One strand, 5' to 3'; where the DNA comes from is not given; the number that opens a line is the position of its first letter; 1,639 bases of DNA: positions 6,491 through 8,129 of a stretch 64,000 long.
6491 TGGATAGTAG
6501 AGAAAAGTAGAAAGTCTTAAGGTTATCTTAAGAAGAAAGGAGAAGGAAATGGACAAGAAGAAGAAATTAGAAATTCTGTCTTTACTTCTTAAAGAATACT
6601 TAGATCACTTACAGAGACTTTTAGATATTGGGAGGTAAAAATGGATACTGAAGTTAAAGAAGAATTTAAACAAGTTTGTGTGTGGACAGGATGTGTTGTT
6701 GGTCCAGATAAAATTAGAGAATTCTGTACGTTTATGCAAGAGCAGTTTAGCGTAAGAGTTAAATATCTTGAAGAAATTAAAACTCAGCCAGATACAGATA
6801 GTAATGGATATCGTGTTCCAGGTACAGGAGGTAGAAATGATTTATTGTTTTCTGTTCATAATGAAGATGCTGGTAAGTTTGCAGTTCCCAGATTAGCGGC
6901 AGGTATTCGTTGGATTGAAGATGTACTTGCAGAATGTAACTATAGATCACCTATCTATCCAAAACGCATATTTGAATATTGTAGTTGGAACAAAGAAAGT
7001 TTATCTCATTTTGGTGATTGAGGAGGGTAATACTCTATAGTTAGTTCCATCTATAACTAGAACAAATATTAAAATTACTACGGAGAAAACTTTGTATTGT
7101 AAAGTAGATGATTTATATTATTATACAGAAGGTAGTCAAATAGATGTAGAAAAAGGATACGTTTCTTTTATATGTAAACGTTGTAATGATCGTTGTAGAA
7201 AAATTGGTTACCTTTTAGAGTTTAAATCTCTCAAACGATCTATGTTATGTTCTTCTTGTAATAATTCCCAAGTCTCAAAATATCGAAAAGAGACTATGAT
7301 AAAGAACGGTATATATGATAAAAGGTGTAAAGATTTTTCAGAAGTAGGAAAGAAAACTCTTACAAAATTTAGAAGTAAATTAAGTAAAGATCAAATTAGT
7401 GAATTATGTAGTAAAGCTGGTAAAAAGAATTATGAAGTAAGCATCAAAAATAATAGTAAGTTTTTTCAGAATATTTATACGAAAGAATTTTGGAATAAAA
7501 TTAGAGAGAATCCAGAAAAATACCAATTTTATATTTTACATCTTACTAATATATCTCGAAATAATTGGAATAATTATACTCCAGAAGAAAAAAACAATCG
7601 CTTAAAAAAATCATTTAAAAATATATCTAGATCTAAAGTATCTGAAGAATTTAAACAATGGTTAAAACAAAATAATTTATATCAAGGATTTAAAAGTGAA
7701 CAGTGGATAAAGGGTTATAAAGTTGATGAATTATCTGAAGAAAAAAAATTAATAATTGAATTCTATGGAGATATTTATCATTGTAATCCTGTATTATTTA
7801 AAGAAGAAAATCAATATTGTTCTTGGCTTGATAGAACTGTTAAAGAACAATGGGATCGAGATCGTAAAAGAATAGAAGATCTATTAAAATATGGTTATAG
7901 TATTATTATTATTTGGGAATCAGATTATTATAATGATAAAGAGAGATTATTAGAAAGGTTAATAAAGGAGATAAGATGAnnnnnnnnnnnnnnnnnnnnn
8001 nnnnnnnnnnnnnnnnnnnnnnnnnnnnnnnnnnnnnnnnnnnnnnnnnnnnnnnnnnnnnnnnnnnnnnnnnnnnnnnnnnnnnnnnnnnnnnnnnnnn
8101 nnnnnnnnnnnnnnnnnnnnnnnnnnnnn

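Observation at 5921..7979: Very high homing-endonuclease load with module shuffling between HNH and Vsr-like catalytic domains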

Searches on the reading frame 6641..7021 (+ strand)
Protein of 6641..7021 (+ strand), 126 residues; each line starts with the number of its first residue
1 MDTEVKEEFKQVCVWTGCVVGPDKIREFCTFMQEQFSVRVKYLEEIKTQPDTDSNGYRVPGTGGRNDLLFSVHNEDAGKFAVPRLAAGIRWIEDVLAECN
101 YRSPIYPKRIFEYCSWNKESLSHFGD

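Call 4: search_protein_families(library=pfam, proteins=[window:6641-7021:+], max_evalue=1)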
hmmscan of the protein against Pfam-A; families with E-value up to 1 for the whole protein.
window:6641-7021:+ (126 aa): 2 families
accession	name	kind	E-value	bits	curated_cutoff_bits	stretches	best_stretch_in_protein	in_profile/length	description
PF19731.4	DUF6222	-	0.0063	17.1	26.9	1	81-99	32-49/62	Family of unknown function (DUF6222)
PF16159.10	FOXP-CC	-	0.24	12.4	28.9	1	10-49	4-43/69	FOXP coiled-coil domain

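Call 6: search_protein_families(library=phrogs, proteins=[window:6641-7021:+], max_evalue=0.001)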
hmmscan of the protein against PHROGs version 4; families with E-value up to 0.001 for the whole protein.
window:6641-7021:+ (126 aa): 0 families

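Call 60: find_homologous_proteins(query=window:6641-7021:+, max_evalue=0.001)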
Query window:6641-7021:+ (126 aa): 357 proteins with E <= 0.001 among 357 candidates; the best 120 are listed.
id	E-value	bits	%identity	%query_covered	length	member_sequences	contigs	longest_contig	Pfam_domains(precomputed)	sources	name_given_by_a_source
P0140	9.0e-79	280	95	100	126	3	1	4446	-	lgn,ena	-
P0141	1.5e-49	185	66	98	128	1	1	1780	-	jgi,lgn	jgi:hypothetical protein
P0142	5.8e-48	180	63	96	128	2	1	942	-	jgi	-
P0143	3.8e-47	178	63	97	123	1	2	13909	-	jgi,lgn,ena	-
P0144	2.3e-46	175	63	97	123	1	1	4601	-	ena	-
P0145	2.3e-46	175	62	97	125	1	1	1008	-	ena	-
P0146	6.4e-46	174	61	97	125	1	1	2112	-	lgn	-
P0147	6.9e-46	174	61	97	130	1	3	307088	-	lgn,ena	-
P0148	2.7e-45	172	66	90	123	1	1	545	-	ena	-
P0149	5.8e-45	171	61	99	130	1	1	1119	-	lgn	-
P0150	3.2e-44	168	57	99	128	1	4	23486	-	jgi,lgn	jgi:hypothetical protein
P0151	3.5e-44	168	64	97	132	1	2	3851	-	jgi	-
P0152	2.8e-43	165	60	93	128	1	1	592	-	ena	-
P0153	3.3e-43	165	60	94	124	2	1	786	-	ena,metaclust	metaclust:\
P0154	3.5e-43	165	59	100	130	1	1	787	-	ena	-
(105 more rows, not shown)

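Call 61: find_encoding_contigs(protein=P0140, flank=5000, max_places=3)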
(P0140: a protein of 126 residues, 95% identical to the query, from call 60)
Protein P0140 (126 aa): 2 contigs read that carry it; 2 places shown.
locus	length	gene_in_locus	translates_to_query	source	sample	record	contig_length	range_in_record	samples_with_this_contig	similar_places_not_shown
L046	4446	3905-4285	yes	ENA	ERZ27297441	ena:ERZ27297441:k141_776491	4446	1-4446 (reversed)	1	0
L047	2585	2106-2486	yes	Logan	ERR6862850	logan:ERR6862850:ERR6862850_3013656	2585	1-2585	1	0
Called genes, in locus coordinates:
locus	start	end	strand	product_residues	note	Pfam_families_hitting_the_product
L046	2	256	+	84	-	?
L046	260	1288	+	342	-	PF00149:Metallophos, PF12850:Metallophos_2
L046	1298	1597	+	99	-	-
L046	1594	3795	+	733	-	PF00005:ABC_tran (faint), PF02463:SMC_N (faint), PF13476:AAA_23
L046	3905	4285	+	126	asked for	-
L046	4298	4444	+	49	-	?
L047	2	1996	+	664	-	?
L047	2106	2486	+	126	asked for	-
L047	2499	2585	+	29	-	?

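Call 62: find_encoding_contigs(protein=P0147, flank=6000, max_places=2)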
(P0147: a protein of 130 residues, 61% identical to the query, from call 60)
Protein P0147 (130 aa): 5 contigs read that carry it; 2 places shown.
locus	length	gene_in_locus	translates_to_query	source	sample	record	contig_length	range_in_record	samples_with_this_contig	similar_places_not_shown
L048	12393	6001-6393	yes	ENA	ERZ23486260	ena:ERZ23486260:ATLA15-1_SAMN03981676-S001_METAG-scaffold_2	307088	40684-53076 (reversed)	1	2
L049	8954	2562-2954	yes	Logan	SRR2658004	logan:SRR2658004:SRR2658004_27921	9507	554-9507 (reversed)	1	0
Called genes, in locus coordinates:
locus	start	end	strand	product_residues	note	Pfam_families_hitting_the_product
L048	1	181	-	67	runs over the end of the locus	-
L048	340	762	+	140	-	-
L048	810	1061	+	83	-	-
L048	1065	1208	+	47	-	-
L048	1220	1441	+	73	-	PF27269:YonG_N (weak)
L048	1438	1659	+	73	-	-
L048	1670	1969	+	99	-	-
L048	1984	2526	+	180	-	-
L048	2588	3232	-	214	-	-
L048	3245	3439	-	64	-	-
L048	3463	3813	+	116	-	-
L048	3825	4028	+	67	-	-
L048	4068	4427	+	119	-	-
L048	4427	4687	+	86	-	-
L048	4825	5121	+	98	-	-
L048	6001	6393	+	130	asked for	-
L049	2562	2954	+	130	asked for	-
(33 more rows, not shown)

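Call 70: search_protein_families(library=ncbifam, max_evalue=0.1, proteins=[window:6641-7021:+])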
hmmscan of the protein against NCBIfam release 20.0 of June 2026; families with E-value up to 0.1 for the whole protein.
window:6641-7021:+ (126 aa): 0 families

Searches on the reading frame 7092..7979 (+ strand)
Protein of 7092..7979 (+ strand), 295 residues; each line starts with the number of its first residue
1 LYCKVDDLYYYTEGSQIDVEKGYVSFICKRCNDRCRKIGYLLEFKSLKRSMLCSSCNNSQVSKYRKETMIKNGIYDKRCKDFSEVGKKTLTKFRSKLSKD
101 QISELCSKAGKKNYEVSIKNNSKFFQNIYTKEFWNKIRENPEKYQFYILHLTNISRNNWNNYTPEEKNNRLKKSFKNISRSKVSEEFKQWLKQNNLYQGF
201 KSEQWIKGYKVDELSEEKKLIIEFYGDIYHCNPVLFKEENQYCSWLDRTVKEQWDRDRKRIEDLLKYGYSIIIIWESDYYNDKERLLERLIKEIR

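Call 4: search_protein_families(library=pfam, proteins=[window:7092-7979:+], max_evalue=1)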
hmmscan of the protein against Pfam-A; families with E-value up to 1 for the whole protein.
window:7092-7979:+ (295 aa): 2 families
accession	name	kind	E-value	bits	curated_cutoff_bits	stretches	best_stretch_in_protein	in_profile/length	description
PF18741.7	MTES_1575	-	1.9e-07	31.5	38.2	1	250-294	52-96/96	REase_MTES_1575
PF04480.18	DUF559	-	4.3e-05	23.8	20.6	1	172-228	4-63/109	Protein of unknown function (DUF559)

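Call 6: search_protein_families(library=phrogs, proteins=[window:7092-7979:+], max_evalue=0.001)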
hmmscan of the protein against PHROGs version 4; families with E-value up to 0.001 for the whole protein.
window:7092-7979:+ (295 aa): 1 family
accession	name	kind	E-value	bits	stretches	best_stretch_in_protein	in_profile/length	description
phrog_22677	-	unknown function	2.3e-12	47.9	1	211-294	264-348/353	-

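Call 65: search_protein_representatives(protein=window:7092-7979:+)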
Query: 295 residues. Proteins with E-value up to 0.001 (for the whole library): 2869; up to 1e-10: 168; up to 1e-30: 10. The best 150 are listed.
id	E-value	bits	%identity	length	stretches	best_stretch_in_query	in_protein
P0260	4.3e-194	659.8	100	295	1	1-295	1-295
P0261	2.7e-38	148.4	40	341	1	40-290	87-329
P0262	3.4e-36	141.5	46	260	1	131-294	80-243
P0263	3.7e-36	141.4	40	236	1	132-290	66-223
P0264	5.6e-35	137.5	37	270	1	34-293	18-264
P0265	5.0e-33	131.1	43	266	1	104-292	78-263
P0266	6.7e-33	130.7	33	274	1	24-294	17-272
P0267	4.2e-32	128.0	37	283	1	129-294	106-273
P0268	6.4e-31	124.2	33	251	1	48-294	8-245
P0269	8.1e-31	123.8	35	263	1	45-290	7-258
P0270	6.1e-30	121.0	38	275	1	69-290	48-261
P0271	1.5e-29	119.7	39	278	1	53-290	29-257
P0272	1.5e-29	119.7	30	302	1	25-291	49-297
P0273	2.1e-29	119.2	36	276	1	87-294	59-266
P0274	2.4e-29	119.0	39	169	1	153-289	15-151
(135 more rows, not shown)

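Call 68: search_protein_families(library=pfam, alignment_id=A3, max_evalue=0.001)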
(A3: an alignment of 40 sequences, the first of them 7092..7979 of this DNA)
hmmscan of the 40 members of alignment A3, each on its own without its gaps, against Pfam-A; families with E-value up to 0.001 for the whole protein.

A. member 1, window:7092-7979:+ (295 aa): 2 families
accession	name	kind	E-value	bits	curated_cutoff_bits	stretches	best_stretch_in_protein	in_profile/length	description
PF18741.7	MTES_1575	-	1.9e-07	31.5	38.2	1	250-294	52-96/96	REase_MTES_1575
PF04480.18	DUF559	-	4.3e-05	23.8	20.6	0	172-228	4-63/109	Protein of unknown function (DUF559)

B. families by the number of members that match (of 40 scanned): 3 families
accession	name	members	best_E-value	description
PF18741.7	MTES_1575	28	7.5e-09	REase_MTES_1575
PF04480.18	DUF559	11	4.3e-07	Protein of unknown function (DUF559)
PF19048.6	SidE_mART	1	0.00037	SidE mono-ADP-ribosyltransferase domain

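Call 69: search_solved_structures(query=A3, max_evalue=1, show_alignments=2)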
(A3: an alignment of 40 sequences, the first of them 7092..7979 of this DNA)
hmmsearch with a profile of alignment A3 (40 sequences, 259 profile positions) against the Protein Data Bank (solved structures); distinct sequences matched with E-value up to 1: 47.
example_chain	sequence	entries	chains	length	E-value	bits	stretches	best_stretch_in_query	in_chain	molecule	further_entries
1cw0_A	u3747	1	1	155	1.1e-06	31.8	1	125-243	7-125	PROTEIN (DNA MISMATCH ENDONUCLEASE)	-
3hrl_A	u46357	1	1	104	7.1e-06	29.1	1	208-256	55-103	Endonuclease-Like Protein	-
1vsr_A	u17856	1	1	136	7.5e-06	29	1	141-243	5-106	PROTEIN (VSR ENDONUCLEASE)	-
1odg_A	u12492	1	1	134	8.6e-06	28.8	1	142-243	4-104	DNA MISMATCH ENDONUCLEASE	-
2i13_A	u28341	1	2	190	3.7e-05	26.8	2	13-60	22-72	Aart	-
2m0d_A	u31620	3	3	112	0.00065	22.7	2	13-48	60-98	Zinc finger and BTB domain-containing protein 17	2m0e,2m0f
5v3m_C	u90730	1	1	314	0.00097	22.1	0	11-62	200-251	Zinc finger protein 568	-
5v3g_D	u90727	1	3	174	0.0013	21.7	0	9-51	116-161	PR domain zinc finger protein 9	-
5v3j_E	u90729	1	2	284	0.0054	19.7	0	12-47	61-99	Zinc finger protein 568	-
5egb_A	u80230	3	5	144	0.0056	19.6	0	14-72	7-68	Histone-lysine N-methyltransferase PRDM9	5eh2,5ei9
2cot_A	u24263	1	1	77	0.023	17.6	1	5-48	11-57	Zinc finger protein 435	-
2lce_A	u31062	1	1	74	0.024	17.6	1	5-63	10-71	B-cell lymphoma 6 protein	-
2n25_A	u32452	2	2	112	0.028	17.3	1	12-61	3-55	Zinc finger and BTB domain-containing protein 17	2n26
2kmk_A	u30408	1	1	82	0.043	16.7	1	13-80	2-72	Zinc finger protein Gfi-1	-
1mey_C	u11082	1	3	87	0.054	16.4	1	13-79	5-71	CONSENSUS ZINC FINGER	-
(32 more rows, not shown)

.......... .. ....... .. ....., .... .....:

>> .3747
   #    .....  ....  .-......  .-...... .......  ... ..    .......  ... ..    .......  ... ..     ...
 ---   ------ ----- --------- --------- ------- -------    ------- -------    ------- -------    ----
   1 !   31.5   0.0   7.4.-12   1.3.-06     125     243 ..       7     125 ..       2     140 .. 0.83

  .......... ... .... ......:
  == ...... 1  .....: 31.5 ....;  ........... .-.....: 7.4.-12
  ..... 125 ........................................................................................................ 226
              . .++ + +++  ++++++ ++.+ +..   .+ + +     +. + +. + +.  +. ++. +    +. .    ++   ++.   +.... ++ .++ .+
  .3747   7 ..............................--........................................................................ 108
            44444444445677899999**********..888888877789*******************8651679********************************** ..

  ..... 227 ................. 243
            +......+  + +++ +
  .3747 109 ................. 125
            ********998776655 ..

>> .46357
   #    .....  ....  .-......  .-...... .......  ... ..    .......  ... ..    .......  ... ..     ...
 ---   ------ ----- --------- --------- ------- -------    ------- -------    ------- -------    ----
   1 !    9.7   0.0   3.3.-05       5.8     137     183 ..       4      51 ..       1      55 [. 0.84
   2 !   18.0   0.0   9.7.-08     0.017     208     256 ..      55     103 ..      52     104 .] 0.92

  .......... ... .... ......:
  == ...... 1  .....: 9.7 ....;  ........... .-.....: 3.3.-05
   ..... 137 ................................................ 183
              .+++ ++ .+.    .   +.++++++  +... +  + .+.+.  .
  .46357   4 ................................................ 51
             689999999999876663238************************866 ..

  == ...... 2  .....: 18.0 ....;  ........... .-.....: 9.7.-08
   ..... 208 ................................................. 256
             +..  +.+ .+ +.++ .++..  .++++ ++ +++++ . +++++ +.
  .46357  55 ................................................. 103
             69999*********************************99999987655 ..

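Call 70: search_protein_families(library=ncbifam, max_evalue=0.1, proteins=[window:7092-7979:+])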
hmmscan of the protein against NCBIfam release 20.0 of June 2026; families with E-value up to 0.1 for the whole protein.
window:7092-7979:+ (295 aa): 1 family
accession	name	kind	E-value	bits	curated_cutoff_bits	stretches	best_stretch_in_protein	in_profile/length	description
TIGR00632.1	vsr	subfamily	0.0047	17.2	97.85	1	182-278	23-119/119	DNA mismatch endonuclease Vsr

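Call 73: search_dna_similar(query=window:7092-7979:+, collection=phages, mode=protein, max_rows=20, max_evalue=0.001)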
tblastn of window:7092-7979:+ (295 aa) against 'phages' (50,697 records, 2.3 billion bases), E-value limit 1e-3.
Records with a match: 27; places in all: 27; records where one place covers at least 80% of the query: 0.
Best place of each record, by identity: <60% 27.
By first word of the organism name: Prevotella 14; Campylobacter 4; Tenacibaculum 3; uncultured 2; Klebsiella 2; Vibrio 1; Salicola 1.
By host as written in the record: Prevotella sp. 14; Tenacibaculum maritimum 3; - 2; Campylobacter sp. 2; Vibrio anguillarum ALA 1; Salicola sp. PV4 1; Klebsiella pneumoniae 1; Klebsiella pneumoniae KP13 1; and 2 more.
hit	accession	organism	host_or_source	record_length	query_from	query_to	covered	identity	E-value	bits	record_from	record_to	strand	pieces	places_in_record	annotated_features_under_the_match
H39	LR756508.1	uncultured phage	metagenomic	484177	198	291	32%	42.2%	1e-11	71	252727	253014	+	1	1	record has no annotation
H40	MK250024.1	Prevotella phage Lak-B5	Prevotella sp.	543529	209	291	28%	41.9%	1e-9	65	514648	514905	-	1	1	record has no annotation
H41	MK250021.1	Prevotella phage Lak-B2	Prevotella sp.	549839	209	291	28%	41.9%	1e-9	65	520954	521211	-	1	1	record has no annotation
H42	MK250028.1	Prevotella phage Lak-B9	Prevotella sp.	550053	209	291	28%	41.9%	1e-9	65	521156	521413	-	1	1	record has no annotation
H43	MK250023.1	Prevotella phage Lak-B4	Prevotella sp.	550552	209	291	28%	41.9%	1e-9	65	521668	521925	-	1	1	record has no annotation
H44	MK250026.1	Prevotella phage Lak-B7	Prevotella sp.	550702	209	291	28%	41.9%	1e-9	65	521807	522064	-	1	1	record has no annotation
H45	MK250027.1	Prevotella phage Lak-B8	Prevotella sp.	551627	209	291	28%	41.9%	1e-9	65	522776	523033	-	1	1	record has no annotation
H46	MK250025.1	Prevotella phage Lak-B6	Prevotella sp.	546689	209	291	28%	40.7%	8e-9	62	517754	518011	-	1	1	record has no annotation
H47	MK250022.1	Prevotella phage Lak-B3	Prevotella sp.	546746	209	291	28%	40.7%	8e-9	62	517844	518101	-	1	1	record has no annotation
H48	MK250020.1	Prevotella phage Lak-B1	Prevotella sp.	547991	209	291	28%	40.7%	8e-9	62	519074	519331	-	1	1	record has no annotation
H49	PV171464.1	Vibrio phage VPALA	Vibrio anguillarum ALA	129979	172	288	40%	28.1%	9e-5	50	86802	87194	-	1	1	hypothetical protein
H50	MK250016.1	Prevotella phage Lak-A1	Prevotella sp.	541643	209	291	28%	39.5%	1e-8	62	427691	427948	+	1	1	record has no annotation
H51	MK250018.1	Prevotella phage Lak-A1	Prevotella sp.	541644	209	291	28%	39.5%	1e-8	62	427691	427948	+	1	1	record has no annotation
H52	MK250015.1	Prevotella phage Lak-A1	Prevotella sp.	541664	209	291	28%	39.5%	1e-8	62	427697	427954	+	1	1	record has no annotation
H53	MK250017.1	Prevotella phage Lak-A1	Prevotella sp.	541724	209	291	28%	39.5%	1e-8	62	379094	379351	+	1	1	record has no annotation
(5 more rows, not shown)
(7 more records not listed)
